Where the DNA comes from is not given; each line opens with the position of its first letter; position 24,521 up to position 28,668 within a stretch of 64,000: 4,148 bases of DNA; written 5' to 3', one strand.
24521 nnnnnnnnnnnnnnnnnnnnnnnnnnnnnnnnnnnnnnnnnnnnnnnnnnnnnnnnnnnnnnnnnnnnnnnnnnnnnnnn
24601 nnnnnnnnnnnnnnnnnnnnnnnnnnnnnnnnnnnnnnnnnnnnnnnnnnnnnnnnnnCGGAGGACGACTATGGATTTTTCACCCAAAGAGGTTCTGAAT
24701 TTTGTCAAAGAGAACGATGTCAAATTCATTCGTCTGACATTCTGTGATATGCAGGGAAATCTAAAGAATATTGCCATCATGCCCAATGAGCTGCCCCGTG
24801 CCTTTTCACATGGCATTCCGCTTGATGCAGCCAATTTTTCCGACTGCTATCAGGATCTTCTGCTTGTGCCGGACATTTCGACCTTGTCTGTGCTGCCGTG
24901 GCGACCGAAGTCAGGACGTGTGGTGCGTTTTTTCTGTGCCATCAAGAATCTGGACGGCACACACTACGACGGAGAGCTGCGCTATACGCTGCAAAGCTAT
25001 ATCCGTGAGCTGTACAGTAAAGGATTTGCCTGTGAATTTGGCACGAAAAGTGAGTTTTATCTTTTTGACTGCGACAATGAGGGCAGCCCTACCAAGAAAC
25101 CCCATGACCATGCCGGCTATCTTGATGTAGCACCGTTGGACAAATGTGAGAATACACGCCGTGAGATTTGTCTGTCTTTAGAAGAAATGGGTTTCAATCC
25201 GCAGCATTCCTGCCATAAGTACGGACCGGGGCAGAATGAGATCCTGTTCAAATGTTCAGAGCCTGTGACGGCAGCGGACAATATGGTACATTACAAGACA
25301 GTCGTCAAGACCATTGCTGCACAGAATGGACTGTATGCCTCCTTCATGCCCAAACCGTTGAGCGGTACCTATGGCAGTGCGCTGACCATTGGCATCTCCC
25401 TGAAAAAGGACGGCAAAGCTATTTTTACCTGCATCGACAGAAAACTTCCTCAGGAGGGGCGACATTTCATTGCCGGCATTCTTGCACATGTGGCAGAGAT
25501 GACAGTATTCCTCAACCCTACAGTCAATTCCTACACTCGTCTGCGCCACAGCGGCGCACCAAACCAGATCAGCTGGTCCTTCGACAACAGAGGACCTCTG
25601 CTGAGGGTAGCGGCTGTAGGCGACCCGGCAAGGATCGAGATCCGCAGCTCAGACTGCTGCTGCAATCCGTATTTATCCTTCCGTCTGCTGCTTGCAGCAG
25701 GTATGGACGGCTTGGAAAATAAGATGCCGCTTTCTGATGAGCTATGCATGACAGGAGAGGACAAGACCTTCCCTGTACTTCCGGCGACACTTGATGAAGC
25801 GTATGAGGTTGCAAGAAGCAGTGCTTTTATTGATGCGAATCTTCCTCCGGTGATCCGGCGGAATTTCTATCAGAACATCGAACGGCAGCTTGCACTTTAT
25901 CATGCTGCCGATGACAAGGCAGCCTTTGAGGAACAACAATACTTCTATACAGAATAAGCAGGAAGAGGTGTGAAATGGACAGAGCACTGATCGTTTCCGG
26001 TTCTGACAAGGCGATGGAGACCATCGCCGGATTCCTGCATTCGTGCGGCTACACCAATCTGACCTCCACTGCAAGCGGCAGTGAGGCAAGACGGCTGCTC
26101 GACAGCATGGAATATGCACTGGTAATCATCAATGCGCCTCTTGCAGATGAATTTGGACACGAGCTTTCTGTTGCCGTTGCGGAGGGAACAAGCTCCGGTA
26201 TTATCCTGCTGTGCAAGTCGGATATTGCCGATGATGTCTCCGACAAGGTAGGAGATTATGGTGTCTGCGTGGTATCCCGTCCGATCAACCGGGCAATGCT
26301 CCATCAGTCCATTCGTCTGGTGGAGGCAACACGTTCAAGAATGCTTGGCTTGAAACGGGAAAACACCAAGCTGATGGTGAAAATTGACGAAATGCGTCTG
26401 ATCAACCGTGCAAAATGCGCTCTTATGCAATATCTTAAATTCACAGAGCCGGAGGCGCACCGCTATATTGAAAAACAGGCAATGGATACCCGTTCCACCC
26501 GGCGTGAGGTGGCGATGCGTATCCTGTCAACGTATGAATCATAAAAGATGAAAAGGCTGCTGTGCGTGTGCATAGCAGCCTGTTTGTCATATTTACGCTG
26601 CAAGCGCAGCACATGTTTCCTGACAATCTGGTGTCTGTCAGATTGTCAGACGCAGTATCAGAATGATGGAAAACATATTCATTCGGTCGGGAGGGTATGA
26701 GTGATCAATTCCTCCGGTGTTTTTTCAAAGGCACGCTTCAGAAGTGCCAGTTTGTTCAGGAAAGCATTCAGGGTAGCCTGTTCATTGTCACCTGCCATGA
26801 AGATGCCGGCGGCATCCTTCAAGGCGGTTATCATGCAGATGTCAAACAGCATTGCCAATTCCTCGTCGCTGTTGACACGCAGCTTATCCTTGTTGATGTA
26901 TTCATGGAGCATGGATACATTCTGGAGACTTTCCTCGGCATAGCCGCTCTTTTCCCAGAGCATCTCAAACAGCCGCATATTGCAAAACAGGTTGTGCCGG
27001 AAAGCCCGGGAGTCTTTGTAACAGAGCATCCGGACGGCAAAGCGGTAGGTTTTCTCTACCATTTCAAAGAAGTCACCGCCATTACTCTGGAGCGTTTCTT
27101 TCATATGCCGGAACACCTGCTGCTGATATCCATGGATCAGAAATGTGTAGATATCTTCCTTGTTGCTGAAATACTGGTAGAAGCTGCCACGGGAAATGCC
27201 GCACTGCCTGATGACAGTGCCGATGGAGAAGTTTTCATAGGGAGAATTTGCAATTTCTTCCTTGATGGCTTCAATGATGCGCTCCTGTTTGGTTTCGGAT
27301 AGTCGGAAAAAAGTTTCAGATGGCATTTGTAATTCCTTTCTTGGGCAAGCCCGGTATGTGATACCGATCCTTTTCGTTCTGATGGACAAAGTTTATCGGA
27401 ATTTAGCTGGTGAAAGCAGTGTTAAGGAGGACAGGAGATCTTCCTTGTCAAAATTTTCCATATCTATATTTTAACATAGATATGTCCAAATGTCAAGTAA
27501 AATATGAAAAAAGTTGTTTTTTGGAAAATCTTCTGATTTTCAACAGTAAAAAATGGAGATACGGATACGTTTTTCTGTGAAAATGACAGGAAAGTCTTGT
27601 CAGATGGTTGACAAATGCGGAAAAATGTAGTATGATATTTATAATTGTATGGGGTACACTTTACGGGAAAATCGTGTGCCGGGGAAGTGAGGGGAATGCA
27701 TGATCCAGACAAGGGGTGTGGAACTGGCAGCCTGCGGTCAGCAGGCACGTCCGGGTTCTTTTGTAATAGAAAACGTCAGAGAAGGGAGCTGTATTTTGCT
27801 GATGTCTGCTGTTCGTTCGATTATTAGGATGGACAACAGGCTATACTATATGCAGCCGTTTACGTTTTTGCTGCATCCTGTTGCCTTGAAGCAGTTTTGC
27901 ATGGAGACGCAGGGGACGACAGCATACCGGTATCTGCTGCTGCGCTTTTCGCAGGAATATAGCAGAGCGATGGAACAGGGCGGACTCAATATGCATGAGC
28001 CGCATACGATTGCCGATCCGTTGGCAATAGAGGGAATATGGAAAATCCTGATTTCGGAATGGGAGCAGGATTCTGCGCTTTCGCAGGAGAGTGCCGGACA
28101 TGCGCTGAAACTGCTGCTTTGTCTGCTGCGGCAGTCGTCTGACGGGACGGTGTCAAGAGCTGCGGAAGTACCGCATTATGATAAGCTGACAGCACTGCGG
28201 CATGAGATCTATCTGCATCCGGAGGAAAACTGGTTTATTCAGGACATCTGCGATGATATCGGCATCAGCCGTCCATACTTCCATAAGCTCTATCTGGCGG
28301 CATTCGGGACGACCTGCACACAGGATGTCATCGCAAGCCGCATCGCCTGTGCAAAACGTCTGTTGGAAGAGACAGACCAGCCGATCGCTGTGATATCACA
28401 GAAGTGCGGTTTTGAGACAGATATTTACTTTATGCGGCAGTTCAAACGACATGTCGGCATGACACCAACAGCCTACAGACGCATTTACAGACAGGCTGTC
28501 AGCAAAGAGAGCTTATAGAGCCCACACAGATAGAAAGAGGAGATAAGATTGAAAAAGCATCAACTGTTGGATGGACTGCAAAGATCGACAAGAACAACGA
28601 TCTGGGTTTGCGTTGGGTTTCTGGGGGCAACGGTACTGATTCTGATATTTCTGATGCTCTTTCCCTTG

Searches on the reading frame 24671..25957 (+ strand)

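Call 21: search_protein_families(library=pfam, proteins=[window:24671-25957:+])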
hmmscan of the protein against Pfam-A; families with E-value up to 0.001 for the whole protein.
window:24671-25957:+ (428 aa): 2 families
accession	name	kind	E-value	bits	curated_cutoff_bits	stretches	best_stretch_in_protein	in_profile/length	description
PF00120.29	Gln-synt_C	-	1.7e-77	261.3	24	1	104-411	5-333/344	Glutamine synthetase, catalytic domain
PF03951.24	Gln-synt_N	-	4.7e-15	55.4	33.4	1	16-92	1-80/82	Glutamine synthetase, beta-Grasp domain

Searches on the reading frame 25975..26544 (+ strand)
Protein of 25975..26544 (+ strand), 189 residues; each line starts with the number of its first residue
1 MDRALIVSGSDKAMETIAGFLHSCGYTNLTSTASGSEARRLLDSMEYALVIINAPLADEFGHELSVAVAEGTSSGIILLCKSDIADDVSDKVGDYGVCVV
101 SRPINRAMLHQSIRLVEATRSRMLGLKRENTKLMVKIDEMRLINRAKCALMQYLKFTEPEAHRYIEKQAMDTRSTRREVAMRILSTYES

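Call 21: search_protein_families(library=pfam, proteins=[window:25975-26544:+])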
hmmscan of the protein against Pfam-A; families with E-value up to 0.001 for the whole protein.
window:25975-26544:+ (189 aa): 2 families
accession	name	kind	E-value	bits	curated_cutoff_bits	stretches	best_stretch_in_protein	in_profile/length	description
PF03861.19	ANTAR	-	6.5e-16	58.3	27.3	1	133-184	3-54/54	ANTAR domain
PF00072.30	Response_reg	-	0.00014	22.4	30.2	1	5-113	2-110/111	Response regulator receiver domain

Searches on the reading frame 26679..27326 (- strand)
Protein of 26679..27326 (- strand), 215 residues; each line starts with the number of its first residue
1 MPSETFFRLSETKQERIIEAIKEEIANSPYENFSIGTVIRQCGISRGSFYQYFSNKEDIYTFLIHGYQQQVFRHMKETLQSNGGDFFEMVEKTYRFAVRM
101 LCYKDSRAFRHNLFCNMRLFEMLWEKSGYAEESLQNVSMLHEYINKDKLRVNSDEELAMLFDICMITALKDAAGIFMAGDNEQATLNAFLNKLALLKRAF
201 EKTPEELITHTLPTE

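Call 21: search_protein_families(library=pfam, proteins=[window:26679-27326:-])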
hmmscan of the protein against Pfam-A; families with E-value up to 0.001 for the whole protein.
window:26679-27326:- (215 aa): 2 families
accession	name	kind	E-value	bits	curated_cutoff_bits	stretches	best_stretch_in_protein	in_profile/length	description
PF17924.6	TetR_C_19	-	6.7e-11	43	26.8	1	85-198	1-115/117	Tetracyclin repressor-like, C-terminal domain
PF00440.29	TetR_N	-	4.3e-10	39.7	24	1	17-60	1-44/47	Bacterial regulatory proteins, tetR family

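Call 39: find_homologous_proteins(query=window:26679-27326:-, max_evalue=1e-30)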
Query window:26679-27326:- (215 aa): 50 proteins with E <= 1e-30 among 119 candidates.
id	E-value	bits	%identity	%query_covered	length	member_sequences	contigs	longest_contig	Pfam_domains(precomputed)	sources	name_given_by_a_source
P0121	3.0e-139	479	100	100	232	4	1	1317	PF00440.30,PF17924.7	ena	-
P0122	5.0e-99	348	76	94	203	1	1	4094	PF00440.30,PF17924.7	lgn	-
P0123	5.2e-98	344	77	94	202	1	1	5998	PF00440.30,PF17924.7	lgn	-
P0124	8.9e-98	344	76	94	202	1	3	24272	PF00440.30,PF17924.7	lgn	-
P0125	1.1e-97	343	76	94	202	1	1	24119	PF00440.30,PF17924.7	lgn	-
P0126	4.3e-93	328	72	94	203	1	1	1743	PF00440.30,PF17924.7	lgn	-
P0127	5.9e-93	328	71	94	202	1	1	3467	PF00440.30,PF17924.7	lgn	-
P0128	1.6e-92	327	72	94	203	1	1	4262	PF00440.30,PF17924.7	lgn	-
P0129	1.3e-91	324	67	96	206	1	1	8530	PF00440.30,PF17924.7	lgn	-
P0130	5.2e-83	295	63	95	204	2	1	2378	PF00440.30,PF17924.7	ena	-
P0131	1.7e-80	287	63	94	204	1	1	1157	PF00440.30,PF17924.7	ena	-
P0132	5.3e-80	286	62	88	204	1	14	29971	PF00440.30,PF17924.7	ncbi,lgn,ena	-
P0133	5.3e-80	286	62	88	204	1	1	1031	PF00440.30,PF17924.7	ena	-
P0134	5.7e-80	286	64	94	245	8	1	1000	PF00440.30,PF17924.7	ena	-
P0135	1.7e-79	284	64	94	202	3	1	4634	PF00440.30,PF17924.7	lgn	-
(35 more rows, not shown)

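Call 40: find_encoding_contigs(protein=P0124, flank=10000, max_places=3)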
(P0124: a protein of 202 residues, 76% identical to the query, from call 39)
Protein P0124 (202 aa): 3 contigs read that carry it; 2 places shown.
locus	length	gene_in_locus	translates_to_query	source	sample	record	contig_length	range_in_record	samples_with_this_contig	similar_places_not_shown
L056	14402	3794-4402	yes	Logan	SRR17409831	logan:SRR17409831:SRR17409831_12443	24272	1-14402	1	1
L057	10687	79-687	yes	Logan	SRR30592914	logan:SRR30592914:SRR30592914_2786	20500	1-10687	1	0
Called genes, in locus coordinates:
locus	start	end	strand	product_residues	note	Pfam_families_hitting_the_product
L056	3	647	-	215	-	?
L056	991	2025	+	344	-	PF02547:Queuosine_synth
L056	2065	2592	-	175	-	-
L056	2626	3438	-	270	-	PF12833:HTH_18, PF00165:HTH_AraC (weak)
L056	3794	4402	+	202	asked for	PF00440:TetR_N, PF17924:TetR_C_19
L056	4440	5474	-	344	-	PF00528:BPD_transp_1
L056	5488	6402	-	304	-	PF00528:BPD_transp_1 (faint)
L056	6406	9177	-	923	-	PF18952:DUF5696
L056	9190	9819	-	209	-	PF04893:Yip1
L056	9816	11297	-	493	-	PF01436:NHL (faint)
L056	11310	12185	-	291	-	PF00528:BPD_transp_1 (weak)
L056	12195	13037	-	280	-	PF00528:BPD_transp_1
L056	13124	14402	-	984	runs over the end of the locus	PF01547:SBP_bac_1, PF13416:SBP_bac_8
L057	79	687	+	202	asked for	PF00440:TetR_N, PF17924:TetR_C_19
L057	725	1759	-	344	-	PF00528:BPD_transp_1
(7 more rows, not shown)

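Call 41: find_encoding_contigs(protein=P0132, flank=10000, max_places=3)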
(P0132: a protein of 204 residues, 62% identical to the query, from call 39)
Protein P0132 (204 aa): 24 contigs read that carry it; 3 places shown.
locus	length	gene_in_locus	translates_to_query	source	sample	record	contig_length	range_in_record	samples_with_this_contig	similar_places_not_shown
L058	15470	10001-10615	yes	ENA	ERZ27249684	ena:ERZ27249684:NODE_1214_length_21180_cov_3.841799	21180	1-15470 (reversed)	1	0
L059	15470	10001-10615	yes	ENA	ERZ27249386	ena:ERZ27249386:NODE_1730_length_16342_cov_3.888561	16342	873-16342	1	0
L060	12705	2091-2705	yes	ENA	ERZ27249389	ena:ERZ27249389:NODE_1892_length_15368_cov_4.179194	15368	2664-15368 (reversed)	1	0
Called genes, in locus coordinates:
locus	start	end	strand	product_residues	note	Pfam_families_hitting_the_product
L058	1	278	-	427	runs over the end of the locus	PF02618:YceG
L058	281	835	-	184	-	PF01812:5-FTHF_cyc-lig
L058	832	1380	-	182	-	PF01965:DJ-1_PfpI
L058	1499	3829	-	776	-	PF00580:UvrD-helicase, PF13245:AAA_19, PF01443:Viral_helicase1 (faint), PF00580:UvrD-helicase, PF13361:UvrD_C, PF13538:UvrD_C_2, PF21196:PcrA_UvrD_tudor (weak)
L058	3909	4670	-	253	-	PF01113:DapB_N, PF05173:DapB_C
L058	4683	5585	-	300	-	PF00701:DHDPS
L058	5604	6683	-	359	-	PF01118:Semialdhyde_dh, PF02774:Semialdhyde_dhC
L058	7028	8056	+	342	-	PF02547:Queuosine_synth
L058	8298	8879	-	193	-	-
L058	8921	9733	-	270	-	PF12833:HTH_18, PF00165:HTH_AraC (weak)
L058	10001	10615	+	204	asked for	PF00440:TetR_N, PF17924:TetR_C_19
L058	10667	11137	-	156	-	PF00186:DHFR_1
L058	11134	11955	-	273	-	PF02152:FolB, PF01288:HPPK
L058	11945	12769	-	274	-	PF00809:Pterin_bind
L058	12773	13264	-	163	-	PF01966:HD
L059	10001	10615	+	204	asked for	PF00440:TetR_N, PF17924:TetR_C_19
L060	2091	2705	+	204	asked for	PF00440:TetR_N, PF17924:TetR_C_19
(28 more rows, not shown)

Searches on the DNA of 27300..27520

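Call 55: search_rna_families(source=window, start=27300, end=27520, threshold=evalue, max_evalue=10)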
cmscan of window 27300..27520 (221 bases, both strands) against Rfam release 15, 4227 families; matches with E-value up to 10: 7.
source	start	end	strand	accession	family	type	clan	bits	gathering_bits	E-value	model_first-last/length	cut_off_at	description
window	27368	27473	-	RF01871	MALAT1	Gene; lncRNA;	-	23.5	70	0.35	1-95/95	no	Metastasis associated lung adenocarcinoma transcript 1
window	27400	27472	-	RF00673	mir-217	Gene; miRNA;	-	17.4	70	1.2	1-93/93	no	mir-217 microRNA precursor family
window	27313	27402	+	RF02432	SpF25_sRNA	Gene; sRNA;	-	17.3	48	1.5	1-102/102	no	Streptococcus sRNA SpF25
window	27371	27456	+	RF02419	Spd-sr37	Gene; sRNA;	-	14.2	45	4.6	1-67/67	no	Streptococcus sRNA Spd-sr37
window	27424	27507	+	RF01220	snoR104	Gene; snRNA; snoRNA; HACA-box;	-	13.1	40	7.9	1-118/118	no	Small nucleolar RNA snoR104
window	27307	27384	-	RF02702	AgvB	Gene; sRNA;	-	12.7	56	5.1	1-62/62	no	Anti GcvB sRNA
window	27306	27323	+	RF02133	HOXB13-AS1_2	Gene; lncRNA;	-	9.9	40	5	64-81/81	no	HOXB13 antisense RNA 1 conserved region 2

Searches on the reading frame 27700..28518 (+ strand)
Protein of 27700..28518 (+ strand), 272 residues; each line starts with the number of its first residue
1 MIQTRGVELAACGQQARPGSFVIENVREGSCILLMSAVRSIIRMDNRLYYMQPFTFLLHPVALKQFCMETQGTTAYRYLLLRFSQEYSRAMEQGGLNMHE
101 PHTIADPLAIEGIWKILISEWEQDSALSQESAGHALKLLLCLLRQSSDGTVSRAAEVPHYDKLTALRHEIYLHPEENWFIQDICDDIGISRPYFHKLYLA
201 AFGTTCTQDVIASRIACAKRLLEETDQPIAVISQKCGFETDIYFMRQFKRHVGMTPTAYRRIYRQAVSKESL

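Call 21: search_protein_families(library=pfam, proteins=[window:27700-28518:+])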
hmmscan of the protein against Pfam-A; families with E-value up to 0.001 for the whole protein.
window:27700-28518:+ (272 aa): 2 families
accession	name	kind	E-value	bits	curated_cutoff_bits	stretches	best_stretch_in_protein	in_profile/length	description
PF12833.13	HTH_18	-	2.3e-17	63.5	33.6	1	184-261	2-79/80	Helix-turn-helix domain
PF00165.29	HTH_AraC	-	1.4e-12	47.9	26.6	1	225-261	7-42/42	Bacterial regulatory helix-turn-helix proteins, AraC family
